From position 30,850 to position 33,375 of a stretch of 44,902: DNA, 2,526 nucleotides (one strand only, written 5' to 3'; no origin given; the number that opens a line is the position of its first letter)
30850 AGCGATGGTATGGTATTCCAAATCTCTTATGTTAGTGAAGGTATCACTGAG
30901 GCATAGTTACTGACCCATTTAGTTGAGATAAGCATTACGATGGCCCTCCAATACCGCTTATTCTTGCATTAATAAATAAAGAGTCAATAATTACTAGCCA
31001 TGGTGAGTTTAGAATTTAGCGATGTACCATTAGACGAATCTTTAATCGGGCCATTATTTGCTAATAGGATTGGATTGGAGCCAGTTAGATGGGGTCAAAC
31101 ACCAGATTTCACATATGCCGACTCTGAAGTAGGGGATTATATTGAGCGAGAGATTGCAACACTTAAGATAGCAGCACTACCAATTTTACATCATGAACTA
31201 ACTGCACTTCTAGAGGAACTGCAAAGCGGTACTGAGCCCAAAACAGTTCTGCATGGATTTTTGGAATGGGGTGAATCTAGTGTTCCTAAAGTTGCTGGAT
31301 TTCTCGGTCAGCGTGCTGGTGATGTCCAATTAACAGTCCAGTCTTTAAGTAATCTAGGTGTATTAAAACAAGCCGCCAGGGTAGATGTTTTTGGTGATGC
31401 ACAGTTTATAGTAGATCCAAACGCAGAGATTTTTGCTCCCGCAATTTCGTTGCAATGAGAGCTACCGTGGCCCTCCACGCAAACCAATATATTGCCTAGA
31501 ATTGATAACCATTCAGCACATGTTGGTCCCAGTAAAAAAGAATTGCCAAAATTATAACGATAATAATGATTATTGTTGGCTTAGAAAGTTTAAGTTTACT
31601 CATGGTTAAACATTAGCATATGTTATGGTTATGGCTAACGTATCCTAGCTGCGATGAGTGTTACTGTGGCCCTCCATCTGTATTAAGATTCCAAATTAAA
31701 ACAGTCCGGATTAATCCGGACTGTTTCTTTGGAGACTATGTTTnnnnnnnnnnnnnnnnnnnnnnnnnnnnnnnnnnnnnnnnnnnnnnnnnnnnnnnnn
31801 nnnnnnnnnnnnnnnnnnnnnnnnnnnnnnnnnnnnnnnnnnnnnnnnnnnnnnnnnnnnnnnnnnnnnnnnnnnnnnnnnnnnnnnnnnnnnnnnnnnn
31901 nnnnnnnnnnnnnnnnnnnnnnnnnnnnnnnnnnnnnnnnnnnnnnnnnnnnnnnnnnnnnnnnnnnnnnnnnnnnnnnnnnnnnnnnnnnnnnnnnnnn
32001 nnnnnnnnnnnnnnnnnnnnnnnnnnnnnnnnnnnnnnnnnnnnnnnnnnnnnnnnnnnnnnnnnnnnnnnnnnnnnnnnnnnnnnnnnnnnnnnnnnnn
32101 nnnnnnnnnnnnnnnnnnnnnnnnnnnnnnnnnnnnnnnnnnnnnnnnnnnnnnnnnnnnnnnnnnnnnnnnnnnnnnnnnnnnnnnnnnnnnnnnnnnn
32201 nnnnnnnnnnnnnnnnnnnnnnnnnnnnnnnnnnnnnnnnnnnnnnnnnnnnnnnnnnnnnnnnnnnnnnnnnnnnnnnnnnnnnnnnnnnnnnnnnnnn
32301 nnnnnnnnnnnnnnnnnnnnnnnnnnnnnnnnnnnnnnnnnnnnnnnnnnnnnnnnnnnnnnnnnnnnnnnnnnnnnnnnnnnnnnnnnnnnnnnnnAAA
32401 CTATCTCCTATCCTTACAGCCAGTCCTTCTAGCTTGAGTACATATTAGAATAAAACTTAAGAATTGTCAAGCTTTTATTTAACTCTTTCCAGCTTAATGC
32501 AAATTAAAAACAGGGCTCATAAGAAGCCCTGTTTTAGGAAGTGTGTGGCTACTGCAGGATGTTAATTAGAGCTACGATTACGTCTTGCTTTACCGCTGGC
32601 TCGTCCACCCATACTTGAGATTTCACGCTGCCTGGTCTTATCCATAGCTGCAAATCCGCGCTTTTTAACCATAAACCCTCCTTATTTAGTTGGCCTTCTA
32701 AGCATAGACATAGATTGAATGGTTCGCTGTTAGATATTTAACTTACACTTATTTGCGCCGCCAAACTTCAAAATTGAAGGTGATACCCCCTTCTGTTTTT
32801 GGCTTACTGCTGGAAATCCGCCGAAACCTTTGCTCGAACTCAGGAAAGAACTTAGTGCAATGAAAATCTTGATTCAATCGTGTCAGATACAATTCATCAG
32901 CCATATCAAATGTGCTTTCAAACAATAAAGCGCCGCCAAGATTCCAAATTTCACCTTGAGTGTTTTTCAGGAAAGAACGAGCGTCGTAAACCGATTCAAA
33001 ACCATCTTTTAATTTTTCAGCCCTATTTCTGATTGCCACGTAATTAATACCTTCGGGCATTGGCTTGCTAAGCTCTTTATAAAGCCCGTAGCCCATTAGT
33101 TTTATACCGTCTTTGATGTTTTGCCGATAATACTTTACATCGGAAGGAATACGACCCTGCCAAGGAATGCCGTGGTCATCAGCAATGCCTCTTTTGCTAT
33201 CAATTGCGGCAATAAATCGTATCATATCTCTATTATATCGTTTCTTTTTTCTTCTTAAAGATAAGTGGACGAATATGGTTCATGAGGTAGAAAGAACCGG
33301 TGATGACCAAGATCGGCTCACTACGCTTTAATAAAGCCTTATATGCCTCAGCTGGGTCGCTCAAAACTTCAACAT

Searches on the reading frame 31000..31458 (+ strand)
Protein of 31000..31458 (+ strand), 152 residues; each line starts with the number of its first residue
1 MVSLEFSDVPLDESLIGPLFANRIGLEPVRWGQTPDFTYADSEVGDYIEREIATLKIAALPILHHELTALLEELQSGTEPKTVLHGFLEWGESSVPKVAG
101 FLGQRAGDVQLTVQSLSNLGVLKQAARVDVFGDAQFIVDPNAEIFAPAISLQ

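Call 9: search_protein_families(library=pfam, proteins=[window:31000-31458:+], max_evalue=0.01)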
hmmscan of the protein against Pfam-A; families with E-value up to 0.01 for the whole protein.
window:31000-31458:+ (152 aa): 0 families

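Call 56: search_protein_families(library=padloc, proteins=[window:31000-31458:+], max_evalue=0.01)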
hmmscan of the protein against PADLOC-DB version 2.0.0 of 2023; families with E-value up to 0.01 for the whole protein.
window:31000-31458:+ (152 aa): 0 families

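Call 57: search_protein_families(library=ncbifam, proteins=[window:31000-31458:+], max_evalue=0.01)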
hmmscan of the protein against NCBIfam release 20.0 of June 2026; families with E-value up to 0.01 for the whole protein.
window:31000-31458:+ (152 aa): 0 families

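Call 66: search_protein_representatives(protein=window:31000-31458:+)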
Query: 152 residues. Proteins with E-value up to 0.001 (for the whole library): 16; up to 1e-10: 11; up to 1e-30: 1. The best 16 are listed.
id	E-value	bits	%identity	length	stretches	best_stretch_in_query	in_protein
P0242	1.4e-64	233.3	74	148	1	1-149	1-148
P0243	8.4e-30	120.4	43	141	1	8-146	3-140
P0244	2.1e-27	112.6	43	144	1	7-142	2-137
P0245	8.0e-21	91.3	38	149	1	10-147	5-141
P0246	6.0e-20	88.5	36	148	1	6-146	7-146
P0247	1.0e-19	87.7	39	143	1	11-129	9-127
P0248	4.7e-17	79.1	37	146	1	9-133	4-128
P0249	1.7e-16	77.2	34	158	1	7-137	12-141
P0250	1.7e-15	74.0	35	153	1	8-148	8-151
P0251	6.9e-12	62.3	32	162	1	8-123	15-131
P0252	3.8e-11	59.9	37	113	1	40-142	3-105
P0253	1.1e-10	58.4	30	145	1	8-126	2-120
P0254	1.4e-08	51.6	35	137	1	23-139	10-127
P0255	3.5e-07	47.0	29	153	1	9-117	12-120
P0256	3.0e-05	40.8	38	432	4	71-118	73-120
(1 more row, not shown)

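Call 68: find_encoding_contigs(protein=P0242, flank=6000, max_places=4)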
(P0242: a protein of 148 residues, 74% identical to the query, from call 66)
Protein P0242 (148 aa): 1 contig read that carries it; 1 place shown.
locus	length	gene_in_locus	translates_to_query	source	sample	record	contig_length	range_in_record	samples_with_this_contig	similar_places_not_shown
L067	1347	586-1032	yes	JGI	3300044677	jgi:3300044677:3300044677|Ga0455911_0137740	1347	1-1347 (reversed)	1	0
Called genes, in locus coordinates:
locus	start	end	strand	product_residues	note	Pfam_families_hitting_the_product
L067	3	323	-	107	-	?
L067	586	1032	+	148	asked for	-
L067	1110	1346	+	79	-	?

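Call 72: find_encoding_contigs(protein=P0243, flank=8000, max_places=3)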
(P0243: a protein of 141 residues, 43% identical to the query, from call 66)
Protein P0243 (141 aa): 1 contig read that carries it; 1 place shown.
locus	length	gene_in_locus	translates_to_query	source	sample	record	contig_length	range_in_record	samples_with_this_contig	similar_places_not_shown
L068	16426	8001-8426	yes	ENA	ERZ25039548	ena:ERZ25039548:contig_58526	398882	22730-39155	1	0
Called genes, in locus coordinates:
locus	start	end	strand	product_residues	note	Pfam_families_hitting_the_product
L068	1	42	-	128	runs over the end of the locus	PF13683:rve_3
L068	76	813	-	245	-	PF13565:HTH_32 (weak), PF13276:HTH_21 (faint)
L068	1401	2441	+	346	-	PF01548:DEDD_Tnp_IS110, PF02371:Transposase_20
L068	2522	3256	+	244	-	PF01548:DEDD_Tnp_IS110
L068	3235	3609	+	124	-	PF02371:Transposase_20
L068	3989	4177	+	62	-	-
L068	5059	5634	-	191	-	PF13676:TIR_2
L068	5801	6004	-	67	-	-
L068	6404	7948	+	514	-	PF18731:HEPN_Swt1 (faint)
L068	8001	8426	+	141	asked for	-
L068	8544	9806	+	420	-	-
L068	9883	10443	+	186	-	PF13011:LZ_Tnp_IS481, PF13551:HTH_29 (weak), PF13518:HTH_28, PF13565:HTH_32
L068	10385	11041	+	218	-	PF13683:rve_3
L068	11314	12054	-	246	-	-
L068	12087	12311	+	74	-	-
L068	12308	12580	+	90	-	PF16697:Yop-YscD_cpl, PF00498:FHA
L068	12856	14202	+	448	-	PF00481:PP2C (faint), PF07228:SpoIIE (weak), PF13672:PP2C_2 (weak)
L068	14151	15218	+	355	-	PF21922:PBP_dimer_2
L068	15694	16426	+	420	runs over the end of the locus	PF00069:Pkinase, PF07714:PK_Tyr_Ser-Thr, PF01636:APH (faint), PF03109:ABC1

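Call 75: search_protein_families(library=pfam, proteins=[L068:6404-7948:+, L068:8544-9806:+], max_evalue=0.01)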
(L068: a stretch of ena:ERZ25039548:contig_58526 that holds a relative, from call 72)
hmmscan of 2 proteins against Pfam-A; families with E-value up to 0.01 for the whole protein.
L068:6404-7948:+ (514 aa): 1 family
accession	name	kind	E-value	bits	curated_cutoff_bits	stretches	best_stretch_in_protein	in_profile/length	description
PF18731.6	HEPN_Swt1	-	2.7e-05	24.8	27.5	1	376-473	3-93/115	Swt1-like HEPN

L068:8544-9806:+ (420 aa): 0 families

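Call 83: predict_structure(alignment_id=A3)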
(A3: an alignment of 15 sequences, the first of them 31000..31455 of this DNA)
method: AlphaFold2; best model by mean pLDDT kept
length: 152 residues; sequences in the alignment: 15
mean_pLDDT: 80.8   pTM: 0.67
mean pLDDT of the five models: 80.8, 80.7, 80.3, 79.9, 78.7
residues with pLDDT >= 90: 87; 70-90: 21; 50-70: 25; < 50: 19
segments of 3 or more residues with pLDDT < 50: 1-8, 30-32
pLDDT, mean of each block of 10 residues (from residue 1): 46 52 52 58 86 92 96 94 96 96 97 96 93 94 74 46
secondary structure, 60 per line:
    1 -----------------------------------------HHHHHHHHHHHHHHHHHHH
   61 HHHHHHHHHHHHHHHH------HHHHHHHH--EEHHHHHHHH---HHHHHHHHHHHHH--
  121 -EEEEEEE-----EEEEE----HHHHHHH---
elements in order: H42-76 H83-90 H95-102 H106-118 E122-128 E134-138 H143-149

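Call 85: fold_search(model_id=the predicted structure, library=pdb)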
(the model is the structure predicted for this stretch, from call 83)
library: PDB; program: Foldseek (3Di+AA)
matches with E <= 10: 1668; with E <= 0.001: 0
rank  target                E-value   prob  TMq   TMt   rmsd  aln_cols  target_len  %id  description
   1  9u7b_A                2.5e-03  1.00  0.36  0.37  16.6       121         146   16  Crystal structure of Rv0042c (released 2026-03-25)
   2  1u2w_B                2.5e-03  1.00  0.35  0.48  10.3       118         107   18  Crystal Structure of the Staphylococcus aureus pI258 CadC (released 2005-07-12)
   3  3bj6_A                2.6e-03  1.00  0.38  0.38  15.5       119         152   16  Crystal structure of MarR family transcription regulator SP03579 (released 2007-12-18)
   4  3bj6_B                3.0e-03  1.00  0.38  0.38  15.2       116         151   16  Crystal structure of MarR family transcription regulator SP03579 (released 2007-12-18)
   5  6uvu_B                3.8e-03  1.00  0.37  0.48   8.5       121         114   17  Crystal structure of the AntR antimony-specific transcriptional repressor (released 2020-11-04)
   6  3f72_B                4.1e-03  1.00  0.35  0.47  11.5       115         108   17  Crystal Structure of the Staphylococcus aureus pI258 CadC Metal Binding Site 2 Mutant (released 2009-04-07)
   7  3e6m_B                4.3e-03  1.00  0.37  0.38  14.7       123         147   14  The crystal structure of a MarR family transcriptional regulator from Silicibacter pomeroyi DSS. (released 2008-09-02)
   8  2eth_A                4.6e-03  1.00  0.34  0.36  11.1       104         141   18  Crystal structure of a marr-like transcriptional regulator (tm0816) from thermotoga maritima at 2.50 A resolution (released 2005-11-08)
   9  3e6m_D                4.9e-03  1.00  0.37  0.38  14.4       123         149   17  The crystal structure of a MarR family transcriptional regulator from Silicibacter pomeroyi DSS. (released 2008-09-02)
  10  9ff3                  5.2e-03  1.00  0.36  0.32  13.5       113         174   15  The structure of delta-ScoC, a global regulator protein from Geobacillus kaustophilus T-1 (released 2025-06-04)
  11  5hli_A                5.6e-03  1.00  0.37  0.38  15.9       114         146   13  Structure of Disulfide formed AbfR (released 2017-01-25)
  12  1u2w_A                5.9e-03  1.00  0.34  0.47  10.3       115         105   17  Crystal Structure of the Staphylococcus aureus pI258 CadC (released 2005-07-12)
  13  1s3j_B                5.9e-03  1.00  0.37  0.39  15.5       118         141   16  X-ray crystal structure of YusO protein from Bacillus subtilis (released 2004-04-13)
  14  3f72_A                6.3e-03  1.00  0.35  0.48  10.8       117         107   19  Crystal Structure of the Staphylococcus aureus pI258 CadC Metal Binding Site 2 Mutant (released 2009-04-07)
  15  1s3j_A                6.3e-03  1.00  0.35  0.37  15.6       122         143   11  X-ray crystal structure of YusO protein from Bacillus subtilis (released 2004-04-13)
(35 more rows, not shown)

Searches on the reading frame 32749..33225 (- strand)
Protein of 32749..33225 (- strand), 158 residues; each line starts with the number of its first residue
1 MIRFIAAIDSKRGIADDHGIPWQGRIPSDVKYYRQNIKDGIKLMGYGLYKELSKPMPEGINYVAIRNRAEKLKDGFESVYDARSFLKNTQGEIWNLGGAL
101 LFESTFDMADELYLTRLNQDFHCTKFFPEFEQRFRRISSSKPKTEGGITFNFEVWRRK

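Call 9: search_protein_families(library=pfam, proteins=[window:32749-33225:-], max_evalue=0.01)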
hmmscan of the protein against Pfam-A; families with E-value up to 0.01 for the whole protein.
window:32749-33225:- (158 aa): 1 family
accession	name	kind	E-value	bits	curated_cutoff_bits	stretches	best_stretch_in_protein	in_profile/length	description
PF00186.24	DHFR_1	-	8.6e-24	84.5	25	1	1-157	1-159/159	Dihydrofolate reductase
